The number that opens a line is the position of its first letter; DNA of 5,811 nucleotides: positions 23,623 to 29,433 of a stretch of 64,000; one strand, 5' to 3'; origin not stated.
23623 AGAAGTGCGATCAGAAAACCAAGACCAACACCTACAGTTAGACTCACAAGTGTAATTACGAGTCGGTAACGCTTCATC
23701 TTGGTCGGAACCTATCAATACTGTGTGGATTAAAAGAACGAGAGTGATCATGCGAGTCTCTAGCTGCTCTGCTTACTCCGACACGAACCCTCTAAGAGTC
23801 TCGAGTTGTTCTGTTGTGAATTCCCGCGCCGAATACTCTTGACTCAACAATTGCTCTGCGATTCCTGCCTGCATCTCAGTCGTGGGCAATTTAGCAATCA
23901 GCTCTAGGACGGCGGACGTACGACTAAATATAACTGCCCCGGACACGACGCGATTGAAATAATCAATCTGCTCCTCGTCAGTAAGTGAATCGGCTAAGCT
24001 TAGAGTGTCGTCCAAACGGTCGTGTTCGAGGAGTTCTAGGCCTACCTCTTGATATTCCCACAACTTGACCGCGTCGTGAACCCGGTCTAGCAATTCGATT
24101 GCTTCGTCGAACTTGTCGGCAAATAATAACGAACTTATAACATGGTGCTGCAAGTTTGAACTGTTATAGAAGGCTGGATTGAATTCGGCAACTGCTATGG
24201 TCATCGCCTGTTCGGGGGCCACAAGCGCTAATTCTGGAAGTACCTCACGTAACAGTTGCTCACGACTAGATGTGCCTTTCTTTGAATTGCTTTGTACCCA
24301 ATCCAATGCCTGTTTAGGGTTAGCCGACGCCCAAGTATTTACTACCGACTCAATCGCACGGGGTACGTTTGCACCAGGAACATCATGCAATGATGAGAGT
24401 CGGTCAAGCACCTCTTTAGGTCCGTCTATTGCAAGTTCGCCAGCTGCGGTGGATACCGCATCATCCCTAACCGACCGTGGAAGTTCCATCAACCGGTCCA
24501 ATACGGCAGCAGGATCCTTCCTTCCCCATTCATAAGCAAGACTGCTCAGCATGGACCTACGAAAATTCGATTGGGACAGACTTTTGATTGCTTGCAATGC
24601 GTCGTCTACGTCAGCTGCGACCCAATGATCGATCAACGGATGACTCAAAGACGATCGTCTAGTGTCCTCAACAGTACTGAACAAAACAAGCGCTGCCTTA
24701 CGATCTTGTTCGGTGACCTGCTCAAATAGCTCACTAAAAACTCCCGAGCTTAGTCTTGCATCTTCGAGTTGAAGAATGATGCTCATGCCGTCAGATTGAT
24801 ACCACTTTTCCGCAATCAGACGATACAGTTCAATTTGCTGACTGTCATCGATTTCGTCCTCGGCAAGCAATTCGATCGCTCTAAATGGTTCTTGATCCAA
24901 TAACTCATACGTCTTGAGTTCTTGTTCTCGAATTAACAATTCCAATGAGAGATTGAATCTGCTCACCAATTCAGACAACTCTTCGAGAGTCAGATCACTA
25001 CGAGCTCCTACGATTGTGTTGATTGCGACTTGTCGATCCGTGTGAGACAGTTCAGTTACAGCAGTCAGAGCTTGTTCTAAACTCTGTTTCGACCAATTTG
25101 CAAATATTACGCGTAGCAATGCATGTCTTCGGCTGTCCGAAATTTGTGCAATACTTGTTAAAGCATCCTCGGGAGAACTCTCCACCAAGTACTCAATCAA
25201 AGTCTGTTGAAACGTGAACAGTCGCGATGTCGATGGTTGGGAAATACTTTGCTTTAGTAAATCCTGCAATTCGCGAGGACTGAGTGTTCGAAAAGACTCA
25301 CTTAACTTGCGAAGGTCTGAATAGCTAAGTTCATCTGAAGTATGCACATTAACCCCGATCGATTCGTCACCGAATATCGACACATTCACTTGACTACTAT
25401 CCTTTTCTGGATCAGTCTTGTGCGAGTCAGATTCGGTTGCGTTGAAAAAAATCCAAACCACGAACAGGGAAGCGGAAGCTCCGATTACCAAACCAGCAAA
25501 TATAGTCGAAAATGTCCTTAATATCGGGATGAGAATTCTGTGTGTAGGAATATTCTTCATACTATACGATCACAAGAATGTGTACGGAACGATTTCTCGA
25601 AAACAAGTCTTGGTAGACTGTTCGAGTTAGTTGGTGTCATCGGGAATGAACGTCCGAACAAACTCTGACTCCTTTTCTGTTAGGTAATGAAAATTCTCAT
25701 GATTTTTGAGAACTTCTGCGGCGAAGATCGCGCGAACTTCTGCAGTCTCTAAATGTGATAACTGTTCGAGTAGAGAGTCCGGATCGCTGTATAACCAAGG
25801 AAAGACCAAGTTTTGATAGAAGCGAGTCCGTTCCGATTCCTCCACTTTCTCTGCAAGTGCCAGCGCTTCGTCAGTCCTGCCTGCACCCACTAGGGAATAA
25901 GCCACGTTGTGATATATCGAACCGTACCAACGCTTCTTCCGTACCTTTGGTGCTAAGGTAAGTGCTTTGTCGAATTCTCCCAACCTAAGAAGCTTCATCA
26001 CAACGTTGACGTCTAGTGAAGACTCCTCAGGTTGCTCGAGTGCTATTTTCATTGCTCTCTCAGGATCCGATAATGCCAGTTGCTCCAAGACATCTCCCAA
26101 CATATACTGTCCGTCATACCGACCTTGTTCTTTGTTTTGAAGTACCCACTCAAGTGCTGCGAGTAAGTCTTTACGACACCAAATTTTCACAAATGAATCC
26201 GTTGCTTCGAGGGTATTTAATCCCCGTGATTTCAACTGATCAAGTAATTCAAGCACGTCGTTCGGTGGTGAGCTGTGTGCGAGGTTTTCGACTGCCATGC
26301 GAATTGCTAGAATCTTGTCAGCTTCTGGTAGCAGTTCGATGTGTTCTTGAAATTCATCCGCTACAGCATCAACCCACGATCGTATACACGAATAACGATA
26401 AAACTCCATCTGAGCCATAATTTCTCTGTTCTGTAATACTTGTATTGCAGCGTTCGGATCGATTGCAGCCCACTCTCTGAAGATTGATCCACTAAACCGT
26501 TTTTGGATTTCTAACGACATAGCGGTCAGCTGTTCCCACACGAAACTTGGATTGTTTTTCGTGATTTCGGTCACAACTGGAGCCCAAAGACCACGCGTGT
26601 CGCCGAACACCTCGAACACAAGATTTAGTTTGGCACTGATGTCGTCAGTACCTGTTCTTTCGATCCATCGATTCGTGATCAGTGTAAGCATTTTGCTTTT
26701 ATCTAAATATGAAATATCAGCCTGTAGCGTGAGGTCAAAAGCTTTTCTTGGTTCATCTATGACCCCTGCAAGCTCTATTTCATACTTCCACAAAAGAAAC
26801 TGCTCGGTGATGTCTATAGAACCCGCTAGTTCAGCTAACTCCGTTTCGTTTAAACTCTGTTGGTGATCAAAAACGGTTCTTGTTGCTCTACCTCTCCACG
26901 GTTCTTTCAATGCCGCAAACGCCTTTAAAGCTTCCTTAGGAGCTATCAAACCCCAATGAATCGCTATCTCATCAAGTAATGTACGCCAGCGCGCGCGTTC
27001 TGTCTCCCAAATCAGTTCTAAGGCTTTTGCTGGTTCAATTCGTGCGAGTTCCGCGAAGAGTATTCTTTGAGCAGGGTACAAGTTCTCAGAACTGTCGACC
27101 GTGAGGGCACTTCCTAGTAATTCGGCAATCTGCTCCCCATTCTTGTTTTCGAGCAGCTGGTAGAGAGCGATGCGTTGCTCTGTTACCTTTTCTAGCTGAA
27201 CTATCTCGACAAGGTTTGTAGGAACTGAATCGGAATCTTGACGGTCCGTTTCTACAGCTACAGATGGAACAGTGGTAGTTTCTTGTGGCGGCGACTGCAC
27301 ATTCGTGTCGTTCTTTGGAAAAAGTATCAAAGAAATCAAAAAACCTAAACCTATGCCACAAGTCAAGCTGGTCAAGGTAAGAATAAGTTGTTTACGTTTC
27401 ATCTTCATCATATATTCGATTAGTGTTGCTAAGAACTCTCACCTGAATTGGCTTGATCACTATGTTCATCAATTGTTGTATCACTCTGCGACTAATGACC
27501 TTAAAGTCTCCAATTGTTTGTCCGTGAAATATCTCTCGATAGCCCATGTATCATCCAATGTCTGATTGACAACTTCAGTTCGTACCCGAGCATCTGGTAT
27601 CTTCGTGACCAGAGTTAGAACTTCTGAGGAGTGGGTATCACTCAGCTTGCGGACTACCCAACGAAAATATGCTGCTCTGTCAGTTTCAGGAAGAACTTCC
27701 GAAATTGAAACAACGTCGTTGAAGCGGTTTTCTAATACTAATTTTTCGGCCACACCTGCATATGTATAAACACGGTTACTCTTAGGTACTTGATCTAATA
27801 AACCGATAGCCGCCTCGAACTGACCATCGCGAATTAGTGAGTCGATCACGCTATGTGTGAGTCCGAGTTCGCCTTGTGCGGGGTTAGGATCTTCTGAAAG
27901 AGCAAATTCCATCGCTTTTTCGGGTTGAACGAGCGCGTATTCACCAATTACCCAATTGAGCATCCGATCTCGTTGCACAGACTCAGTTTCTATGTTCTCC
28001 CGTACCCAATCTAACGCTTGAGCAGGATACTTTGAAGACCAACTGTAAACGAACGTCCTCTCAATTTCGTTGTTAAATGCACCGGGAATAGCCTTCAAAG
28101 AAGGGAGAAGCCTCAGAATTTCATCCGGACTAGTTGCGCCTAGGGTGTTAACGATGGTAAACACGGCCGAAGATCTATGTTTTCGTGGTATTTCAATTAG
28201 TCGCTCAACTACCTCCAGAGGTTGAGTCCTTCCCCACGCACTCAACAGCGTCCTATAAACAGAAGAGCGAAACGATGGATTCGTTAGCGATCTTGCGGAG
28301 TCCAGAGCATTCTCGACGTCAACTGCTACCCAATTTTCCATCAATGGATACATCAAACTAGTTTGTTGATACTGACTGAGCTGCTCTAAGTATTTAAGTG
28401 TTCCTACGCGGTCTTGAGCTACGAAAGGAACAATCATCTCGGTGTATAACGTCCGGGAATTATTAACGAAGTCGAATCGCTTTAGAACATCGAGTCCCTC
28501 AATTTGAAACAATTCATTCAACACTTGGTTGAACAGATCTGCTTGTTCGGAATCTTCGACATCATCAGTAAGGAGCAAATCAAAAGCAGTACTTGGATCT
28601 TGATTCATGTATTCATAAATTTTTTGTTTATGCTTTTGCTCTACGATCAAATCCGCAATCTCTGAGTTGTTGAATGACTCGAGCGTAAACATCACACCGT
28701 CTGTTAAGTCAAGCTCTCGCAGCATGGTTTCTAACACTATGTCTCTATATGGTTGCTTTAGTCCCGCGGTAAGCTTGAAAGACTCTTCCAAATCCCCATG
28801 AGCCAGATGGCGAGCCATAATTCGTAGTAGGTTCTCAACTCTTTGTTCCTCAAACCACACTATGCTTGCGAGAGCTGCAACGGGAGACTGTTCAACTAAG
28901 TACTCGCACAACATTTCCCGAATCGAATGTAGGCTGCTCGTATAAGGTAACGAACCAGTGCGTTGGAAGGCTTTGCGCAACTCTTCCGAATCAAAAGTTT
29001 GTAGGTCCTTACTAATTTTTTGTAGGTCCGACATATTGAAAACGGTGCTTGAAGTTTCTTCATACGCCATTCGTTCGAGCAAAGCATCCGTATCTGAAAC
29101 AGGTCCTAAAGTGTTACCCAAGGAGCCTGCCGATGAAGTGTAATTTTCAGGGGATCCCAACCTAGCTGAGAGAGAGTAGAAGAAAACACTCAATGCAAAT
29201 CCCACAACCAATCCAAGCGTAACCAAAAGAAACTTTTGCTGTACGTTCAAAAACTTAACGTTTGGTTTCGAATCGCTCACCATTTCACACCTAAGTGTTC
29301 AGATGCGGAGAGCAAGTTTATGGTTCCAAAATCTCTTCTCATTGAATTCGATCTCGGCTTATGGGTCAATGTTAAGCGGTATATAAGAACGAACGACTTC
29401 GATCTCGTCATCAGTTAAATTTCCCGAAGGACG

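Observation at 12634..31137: Five tandem heterotypic gene pairs encoding an unrecognised family of membrane-anchored helical-repeat proteins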

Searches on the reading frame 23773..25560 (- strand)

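Call 3: search_protein_families(library=pfam, proteins=[window:23773-25560:-], max_evalue=1)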
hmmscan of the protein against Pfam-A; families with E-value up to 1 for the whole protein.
window:23773-25560:- (595 aa): 4 families
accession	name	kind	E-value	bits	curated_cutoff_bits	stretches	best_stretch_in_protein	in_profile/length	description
PF11459.13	AbiEi_3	-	0.0016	18.5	26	1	74-117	73-115/157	Transcriptional regulator, AbiEi antitoxin, Type IV TA system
PF08625.16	Utp13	-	0.1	13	25.9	1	76-142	41-107/140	Utp13 specific WD40 associated domain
PF25450.1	Rab11-FIP3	-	0.12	13.2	31.9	1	194-246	8-59/125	Rab11-FIP3-like domain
PF13934.12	ELYS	-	0.3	11.4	28.8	0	467-574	114-219/220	Nuclear pore complex assembly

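Call 4: search_protein_families(library=ncbifam, proteins=[window:23773-25560:-], max_evalue=1)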
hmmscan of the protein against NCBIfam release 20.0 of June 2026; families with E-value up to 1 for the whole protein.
window:23773-25560:- (595 aa): 0 families

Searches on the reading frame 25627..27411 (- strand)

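Call 3: search_protein_families(library=pfam, proteins=[window:25627-27411:-], max_evalue=1)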
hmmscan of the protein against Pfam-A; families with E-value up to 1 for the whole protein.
window:25627-27411:- (594 aa): 5 families
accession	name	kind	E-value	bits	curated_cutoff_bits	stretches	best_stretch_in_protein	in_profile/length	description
PF07721.20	TPR_4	-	0.0081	17.1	27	0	504-521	8-25/26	Tetratricopeptide repeat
PF13374.12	TPR_10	-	0.021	15.3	27.5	1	498-523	3-28/42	Tetratricopeptide repeat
PF13424.12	TPR_12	-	0.023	15.3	30.1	1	480-524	26-72/77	Tetratricopeptide repeat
PF09060.15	L27_N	-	0.18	12.3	25.4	0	463-485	20-42/48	L27_N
PF07719.23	TPR_2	-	0.23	12.2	27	0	499-523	3-27/34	Tetratricopeptide repeat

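Call 4: search_protein_families(library=ncbifam, proteins=[window:25627-27411:-], max_evalue=1)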
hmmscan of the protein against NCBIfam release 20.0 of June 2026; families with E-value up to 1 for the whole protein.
window:25627-27411:- (594 aa): 0 families

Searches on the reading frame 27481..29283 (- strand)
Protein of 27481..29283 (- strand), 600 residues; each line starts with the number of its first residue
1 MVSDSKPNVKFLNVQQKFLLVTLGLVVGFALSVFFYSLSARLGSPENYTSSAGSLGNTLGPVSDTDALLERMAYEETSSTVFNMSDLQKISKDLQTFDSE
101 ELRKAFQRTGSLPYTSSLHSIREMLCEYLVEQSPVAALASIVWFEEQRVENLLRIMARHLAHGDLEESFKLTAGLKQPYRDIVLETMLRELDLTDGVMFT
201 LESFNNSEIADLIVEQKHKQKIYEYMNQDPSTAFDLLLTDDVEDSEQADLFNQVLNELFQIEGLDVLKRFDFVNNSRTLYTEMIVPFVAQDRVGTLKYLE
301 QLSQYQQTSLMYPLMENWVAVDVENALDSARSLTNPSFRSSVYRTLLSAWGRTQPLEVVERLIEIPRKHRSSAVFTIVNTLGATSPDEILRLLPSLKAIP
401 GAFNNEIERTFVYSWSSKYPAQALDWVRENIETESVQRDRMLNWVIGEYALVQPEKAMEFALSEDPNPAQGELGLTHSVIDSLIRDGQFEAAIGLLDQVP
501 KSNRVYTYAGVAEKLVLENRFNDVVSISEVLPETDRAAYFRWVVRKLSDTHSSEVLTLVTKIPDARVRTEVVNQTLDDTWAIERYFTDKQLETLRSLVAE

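Call 3: search_protein_families(library=pfam, proteins=[window:27481-29283:-], max_evalue=1)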
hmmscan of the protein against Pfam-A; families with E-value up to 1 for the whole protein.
window:27481-29283:- (600 aa): 4 families
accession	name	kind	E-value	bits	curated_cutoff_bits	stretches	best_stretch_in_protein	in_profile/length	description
PF19964.5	EAD11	-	0.013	15.9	26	0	480-502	6-30/80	Effector-associated domain 11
PF05235.19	CHAD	-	0.013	15.9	25.6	1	53-162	60-165/228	CHAD domain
PF16918.11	PknG_TPR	-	0.017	14.4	27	1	483-518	205-241/340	Protein kinase G tetratricopeptide repeat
PF22822.1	MrpR_N_CB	-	0.7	11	27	0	88-125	34-70/79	MrpR, N-terminal core-binding domain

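Call 4: search_protein_families(library=ncbifam, proteins=[window:27481-29283:-], max_evalue=1)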
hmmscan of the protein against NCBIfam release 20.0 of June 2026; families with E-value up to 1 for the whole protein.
window:27481-29283:- (600 aa): 1 family
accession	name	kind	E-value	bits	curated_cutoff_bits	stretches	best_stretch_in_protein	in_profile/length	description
TIGR00756.2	PPR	repeat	0.15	12.2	20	0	478-500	5-27/35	pentatricopeptide repeat protein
